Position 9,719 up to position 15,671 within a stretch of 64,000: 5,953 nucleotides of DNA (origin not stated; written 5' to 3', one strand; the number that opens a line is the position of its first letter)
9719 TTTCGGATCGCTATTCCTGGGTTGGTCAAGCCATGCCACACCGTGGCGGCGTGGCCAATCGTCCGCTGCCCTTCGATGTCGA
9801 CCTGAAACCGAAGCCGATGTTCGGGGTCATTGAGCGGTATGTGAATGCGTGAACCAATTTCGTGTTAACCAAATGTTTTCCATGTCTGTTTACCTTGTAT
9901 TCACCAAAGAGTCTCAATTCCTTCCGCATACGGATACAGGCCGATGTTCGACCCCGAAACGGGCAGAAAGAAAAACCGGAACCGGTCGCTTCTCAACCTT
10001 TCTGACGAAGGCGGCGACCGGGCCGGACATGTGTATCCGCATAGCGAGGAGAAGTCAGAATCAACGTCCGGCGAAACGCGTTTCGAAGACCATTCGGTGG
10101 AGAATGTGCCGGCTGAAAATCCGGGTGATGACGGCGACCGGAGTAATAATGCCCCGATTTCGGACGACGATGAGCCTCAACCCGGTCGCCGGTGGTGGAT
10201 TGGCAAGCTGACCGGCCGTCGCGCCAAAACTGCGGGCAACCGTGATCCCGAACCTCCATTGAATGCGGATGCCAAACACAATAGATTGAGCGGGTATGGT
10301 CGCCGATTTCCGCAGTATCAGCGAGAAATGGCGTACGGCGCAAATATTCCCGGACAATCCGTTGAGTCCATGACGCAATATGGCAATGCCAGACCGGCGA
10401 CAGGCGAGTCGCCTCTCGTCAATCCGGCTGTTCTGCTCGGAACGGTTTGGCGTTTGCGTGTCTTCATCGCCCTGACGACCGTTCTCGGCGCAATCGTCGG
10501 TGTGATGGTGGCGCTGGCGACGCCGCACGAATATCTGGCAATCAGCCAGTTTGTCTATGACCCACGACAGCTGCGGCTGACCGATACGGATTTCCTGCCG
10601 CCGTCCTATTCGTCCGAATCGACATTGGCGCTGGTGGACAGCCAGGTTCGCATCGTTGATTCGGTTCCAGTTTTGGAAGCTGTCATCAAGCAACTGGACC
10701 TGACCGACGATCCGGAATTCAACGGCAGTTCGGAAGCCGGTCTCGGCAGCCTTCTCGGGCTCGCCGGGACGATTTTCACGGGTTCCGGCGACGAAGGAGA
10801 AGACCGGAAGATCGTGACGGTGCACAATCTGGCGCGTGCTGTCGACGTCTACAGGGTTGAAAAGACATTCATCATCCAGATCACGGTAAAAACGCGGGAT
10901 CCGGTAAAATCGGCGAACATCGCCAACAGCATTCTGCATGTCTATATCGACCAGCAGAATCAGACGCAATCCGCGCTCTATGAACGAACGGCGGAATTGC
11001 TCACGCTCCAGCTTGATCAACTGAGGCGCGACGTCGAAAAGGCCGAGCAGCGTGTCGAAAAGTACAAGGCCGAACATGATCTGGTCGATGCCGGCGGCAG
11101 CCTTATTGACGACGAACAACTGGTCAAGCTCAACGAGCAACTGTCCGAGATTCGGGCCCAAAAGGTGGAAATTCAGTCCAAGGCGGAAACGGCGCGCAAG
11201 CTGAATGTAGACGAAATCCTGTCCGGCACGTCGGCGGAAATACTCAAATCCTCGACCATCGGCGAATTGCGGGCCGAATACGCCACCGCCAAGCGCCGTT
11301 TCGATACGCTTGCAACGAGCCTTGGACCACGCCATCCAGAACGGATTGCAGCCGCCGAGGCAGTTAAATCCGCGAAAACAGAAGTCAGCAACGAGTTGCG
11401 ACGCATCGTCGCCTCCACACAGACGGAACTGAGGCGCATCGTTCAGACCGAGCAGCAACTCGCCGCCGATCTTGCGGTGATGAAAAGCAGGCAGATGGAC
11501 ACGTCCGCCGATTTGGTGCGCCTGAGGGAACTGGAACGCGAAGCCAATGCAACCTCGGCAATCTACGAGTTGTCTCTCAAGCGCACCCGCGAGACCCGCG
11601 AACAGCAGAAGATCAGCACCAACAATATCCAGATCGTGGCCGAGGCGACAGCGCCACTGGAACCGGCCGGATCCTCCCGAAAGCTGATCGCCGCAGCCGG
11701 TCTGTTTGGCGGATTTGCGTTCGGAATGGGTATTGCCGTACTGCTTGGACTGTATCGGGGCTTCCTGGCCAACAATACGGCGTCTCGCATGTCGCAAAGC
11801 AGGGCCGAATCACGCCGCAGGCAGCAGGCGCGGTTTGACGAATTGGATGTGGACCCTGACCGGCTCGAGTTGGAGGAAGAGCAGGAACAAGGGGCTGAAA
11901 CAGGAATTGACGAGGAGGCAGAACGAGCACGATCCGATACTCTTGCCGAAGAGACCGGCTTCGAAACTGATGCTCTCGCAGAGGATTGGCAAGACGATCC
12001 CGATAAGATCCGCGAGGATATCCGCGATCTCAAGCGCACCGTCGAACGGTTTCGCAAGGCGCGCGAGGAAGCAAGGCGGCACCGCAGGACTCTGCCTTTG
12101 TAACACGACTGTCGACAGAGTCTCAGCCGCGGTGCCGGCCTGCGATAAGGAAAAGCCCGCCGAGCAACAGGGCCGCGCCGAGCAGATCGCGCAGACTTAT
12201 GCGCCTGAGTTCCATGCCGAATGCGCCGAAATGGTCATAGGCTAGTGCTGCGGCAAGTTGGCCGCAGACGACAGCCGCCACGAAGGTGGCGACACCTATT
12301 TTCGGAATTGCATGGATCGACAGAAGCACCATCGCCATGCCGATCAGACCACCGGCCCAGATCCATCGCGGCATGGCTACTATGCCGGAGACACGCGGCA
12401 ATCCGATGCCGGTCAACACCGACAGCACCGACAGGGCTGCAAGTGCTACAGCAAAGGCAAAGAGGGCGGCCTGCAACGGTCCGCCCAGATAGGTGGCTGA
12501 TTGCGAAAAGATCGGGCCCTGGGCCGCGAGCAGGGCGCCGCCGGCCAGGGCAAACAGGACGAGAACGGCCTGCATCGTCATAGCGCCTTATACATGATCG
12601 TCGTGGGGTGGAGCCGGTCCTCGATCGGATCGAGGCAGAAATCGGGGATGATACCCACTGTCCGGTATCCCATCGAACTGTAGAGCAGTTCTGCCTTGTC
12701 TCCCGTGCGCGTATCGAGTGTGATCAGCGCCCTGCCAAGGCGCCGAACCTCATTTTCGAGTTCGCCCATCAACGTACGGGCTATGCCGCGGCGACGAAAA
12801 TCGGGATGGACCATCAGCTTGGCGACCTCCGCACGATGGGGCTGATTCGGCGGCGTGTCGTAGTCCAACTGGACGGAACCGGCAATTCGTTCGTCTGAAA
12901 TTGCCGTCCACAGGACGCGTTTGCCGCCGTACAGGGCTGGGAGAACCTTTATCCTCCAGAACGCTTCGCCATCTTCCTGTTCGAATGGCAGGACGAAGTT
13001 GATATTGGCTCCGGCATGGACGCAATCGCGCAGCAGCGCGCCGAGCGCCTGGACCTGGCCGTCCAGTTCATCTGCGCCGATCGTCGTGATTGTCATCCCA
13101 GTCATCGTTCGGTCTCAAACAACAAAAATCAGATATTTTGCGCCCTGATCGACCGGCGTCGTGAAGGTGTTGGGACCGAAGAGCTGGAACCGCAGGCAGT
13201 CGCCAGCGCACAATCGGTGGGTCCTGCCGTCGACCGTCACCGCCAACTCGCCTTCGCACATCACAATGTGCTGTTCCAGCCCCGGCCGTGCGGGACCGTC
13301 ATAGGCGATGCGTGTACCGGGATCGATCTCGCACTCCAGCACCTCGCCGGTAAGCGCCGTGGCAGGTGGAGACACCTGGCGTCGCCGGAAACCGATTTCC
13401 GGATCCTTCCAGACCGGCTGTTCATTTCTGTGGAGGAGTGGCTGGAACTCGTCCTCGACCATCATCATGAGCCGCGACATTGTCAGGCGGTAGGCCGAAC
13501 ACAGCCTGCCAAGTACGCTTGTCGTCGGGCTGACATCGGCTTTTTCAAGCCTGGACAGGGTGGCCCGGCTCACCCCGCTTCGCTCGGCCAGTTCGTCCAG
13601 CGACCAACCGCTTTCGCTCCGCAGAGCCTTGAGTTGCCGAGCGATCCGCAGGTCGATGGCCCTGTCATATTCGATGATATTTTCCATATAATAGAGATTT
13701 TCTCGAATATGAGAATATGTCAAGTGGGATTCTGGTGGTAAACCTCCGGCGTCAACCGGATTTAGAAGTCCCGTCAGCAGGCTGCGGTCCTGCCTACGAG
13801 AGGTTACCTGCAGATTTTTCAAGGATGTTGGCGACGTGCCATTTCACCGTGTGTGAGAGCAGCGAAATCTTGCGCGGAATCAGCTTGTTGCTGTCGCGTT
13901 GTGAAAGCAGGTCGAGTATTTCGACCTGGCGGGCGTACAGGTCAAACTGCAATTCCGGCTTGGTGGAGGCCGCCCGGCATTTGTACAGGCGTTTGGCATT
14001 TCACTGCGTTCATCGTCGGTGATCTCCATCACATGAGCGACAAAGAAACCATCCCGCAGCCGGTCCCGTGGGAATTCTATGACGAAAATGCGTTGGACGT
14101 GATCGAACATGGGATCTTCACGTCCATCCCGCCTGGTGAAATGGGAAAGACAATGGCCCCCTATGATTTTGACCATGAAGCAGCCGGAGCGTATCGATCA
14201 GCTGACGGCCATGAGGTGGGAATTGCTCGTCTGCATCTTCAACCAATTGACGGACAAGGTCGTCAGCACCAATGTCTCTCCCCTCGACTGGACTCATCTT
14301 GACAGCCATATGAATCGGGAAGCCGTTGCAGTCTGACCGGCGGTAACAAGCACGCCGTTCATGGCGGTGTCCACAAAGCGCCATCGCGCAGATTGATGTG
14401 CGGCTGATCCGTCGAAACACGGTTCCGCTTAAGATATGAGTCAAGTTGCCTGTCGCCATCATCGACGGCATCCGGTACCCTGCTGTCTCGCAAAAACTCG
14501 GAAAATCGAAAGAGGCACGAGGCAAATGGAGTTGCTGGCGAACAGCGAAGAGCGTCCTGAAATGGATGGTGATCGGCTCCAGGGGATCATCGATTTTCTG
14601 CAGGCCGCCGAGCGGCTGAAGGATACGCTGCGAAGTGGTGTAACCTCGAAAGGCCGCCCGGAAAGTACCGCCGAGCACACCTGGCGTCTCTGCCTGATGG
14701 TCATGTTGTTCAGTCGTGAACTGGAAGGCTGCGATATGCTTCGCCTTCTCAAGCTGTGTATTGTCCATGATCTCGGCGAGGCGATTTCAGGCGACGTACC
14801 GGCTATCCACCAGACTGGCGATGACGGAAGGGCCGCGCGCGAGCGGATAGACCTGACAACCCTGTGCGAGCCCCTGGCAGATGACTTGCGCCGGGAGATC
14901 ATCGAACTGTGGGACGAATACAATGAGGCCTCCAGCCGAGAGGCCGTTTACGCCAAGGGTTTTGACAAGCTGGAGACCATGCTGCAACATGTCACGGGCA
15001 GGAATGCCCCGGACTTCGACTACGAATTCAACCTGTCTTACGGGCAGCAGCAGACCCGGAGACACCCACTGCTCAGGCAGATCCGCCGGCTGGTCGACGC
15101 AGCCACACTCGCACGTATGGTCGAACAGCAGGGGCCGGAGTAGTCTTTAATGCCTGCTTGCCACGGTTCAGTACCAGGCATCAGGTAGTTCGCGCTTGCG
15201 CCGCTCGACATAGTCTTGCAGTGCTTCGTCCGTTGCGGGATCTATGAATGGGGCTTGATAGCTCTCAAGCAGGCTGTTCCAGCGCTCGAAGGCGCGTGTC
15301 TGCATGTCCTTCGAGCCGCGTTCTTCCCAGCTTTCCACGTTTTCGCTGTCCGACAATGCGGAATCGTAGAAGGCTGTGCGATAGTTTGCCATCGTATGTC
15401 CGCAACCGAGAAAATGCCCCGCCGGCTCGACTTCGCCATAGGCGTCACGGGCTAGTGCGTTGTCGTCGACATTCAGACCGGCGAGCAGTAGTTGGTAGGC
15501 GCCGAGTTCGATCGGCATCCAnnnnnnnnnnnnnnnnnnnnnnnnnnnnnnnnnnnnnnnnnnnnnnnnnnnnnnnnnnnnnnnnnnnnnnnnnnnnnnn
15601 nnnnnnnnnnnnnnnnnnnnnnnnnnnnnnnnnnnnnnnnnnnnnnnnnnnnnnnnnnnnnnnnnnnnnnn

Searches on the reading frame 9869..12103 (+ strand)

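Call 27: search_protein_families(library=pfam, proteins=[window:9869-12100:+], max_evalue=0.001)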
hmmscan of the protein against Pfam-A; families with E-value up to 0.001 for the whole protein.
window:9869-12100:+ (744 aa): 2 families
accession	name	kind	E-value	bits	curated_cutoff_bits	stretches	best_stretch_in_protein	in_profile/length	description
PF13807.11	GNVR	-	3e-09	37.1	27.7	1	554-625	8-79/82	G-rich domain on putative tyrosine kinase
PF02706.20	Wzz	-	5e-06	27.2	25.5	1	189-276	8-91/91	Chain length determinant protein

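Call 52: search_protein_families(library=ncbifam, proteins=[window:9944-12103:+], max_evalue=0.00001)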
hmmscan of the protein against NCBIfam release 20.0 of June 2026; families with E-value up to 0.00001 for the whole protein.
window:9944-12103:+ (719 aa): 4 families
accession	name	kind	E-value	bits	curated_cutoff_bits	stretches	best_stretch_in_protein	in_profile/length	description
TIGR01005.1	eps_transp_fam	subfamily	5.5e-41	140.6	411.7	1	162-606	11-457/754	exopolysaccharide transport protein family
TIGR03017.1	EpsF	equivalog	6.5e-32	110.8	422.75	1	171-603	12-420/444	chain length determinant protein EpsF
TIGR03007.1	pepcterm_ChnLen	equivalog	1.3e-18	66.6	278.85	1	289-602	102-436/498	XrtA system polysaccharide chain length determinant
NF007350.0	PRK09841.1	equivalog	1.9e-10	39.5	1248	1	304-411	223-331/726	tyrosine-protein kinase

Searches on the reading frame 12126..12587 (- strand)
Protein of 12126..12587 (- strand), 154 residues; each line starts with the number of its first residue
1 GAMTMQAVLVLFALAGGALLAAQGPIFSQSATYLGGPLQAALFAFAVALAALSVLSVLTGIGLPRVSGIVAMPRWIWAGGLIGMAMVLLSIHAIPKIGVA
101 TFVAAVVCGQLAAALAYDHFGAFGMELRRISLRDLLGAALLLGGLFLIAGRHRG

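Call 27: search_protein_families(library=pfam, proteins=[window:12126-12587:-], max_evalue=0.001)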
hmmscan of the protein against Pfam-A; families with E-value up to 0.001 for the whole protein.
window:12126-12587:- (154 aa): 1 family
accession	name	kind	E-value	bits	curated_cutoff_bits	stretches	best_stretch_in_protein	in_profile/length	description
PF04657.19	DMT_YdcZ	-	1.8e-32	112.9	24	1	9-147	2-140/140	Putative inner membrane exporter, YdcZ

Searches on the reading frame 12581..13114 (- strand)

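Call 27: search_protein_families(library=pfam, proteins=[window:12581-13114:-], max_evalue=0.001)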
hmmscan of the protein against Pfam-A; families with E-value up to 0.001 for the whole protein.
window:12581-13114:- (178 aa): 5 families
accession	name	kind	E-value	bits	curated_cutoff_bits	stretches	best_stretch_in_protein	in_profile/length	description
PF00583.31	Acetyltransf_1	-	4e-12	46.9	20.7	1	64-150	31-116/116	Acetyltransferase (GNAT) family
PF13508.13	Acetyltransf_7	-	1.7e-11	44.7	27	1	67-151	4-83/84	Acetyltransferase (GNAT) domain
PF13673.13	Acetyltransf_10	-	1.2e-10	41.9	23.6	1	66-154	31-111/128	Acetyltransferase (GNAT) domain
PF08445.16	FR47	-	2.1e-06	28.1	22.1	1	95-152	22-79/86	FR47-like protein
PF13527.13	Acetyltransf_9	-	0.00092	19.7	25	0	71-135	46-113/127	Acetyltransferase (GNAT) domain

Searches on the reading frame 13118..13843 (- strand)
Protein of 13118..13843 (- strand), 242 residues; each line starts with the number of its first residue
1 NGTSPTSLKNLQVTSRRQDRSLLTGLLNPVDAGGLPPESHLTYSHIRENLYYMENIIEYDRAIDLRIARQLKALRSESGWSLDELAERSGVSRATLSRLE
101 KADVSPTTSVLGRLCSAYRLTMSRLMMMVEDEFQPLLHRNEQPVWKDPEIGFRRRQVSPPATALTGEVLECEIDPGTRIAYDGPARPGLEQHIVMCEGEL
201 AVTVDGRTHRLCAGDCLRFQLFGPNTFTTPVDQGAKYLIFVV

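Call 27: search_protein_families(library=pfam, proteins=[window:13118-13843:-], max_evalue=0.001)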
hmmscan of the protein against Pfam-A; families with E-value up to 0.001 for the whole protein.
window:13118-13843:- (242 aa): 6 families
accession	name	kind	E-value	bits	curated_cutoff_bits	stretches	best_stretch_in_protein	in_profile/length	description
PF13560.12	HTH_31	-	2.3e-14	53.9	27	1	67-121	2-57/64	Helix-turn-helix domain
PF01381.28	HTH_3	-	2e-12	47.3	23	1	71-123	1-53/55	Helix-turn-helix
PF13443.12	HTH_26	-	6e-08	33.3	22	1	71-126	2-58/63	Cro/C1-type HTH DNA-binding domain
PF13413.12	HTH_25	-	0.00014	22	24.6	1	70-105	1-36/62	Helix-turn-helix domain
PF12844.13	HTH_19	-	0.00019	21.7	30.2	1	70-118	3-51/64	Helix-turn-helix domain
PF07883.17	Cupin_2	-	0.00038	20.5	27.2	1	186-220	16-49/70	Cupin domain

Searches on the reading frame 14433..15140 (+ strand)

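Call 27: search_protein_families(library=pfam, proteins=[window:14433-15140:+], max_evalue=0.001)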
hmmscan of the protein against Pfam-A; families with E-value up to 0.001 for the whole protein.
window:14433-15140:+ (236 aa): 3 families
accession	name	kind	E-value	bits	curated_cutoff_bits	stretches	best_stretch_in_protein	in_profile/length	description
PF13023.12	HD_3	-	1.6e-39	135.9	22.5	1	59-212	1-159/165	HD domain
PF12917.13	YfbR-like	-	1e-06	29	25.9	1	55-193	2-148/182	5'-deoxynucleotidase YfbR-like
PF01966.28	HD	-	3.1e-06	27.9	22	1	79-183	1-116/116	HD domain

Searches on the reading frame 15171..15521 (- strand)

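Call 31: search_protein_families(library=pfam, proteins=[window:15171-15521:-], max_evalue=0.001)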
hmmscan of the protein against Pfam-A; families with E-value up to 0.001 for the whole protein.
window:15171-15521:- (117 aa): 1 family
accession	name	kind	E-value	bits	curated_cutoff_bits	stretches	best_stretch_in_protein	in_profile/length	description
PF06253.16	MTTB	-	5.1e-40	137.4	25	1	6-113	393-500/500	Trimethylamine methyltransferase (MTTB)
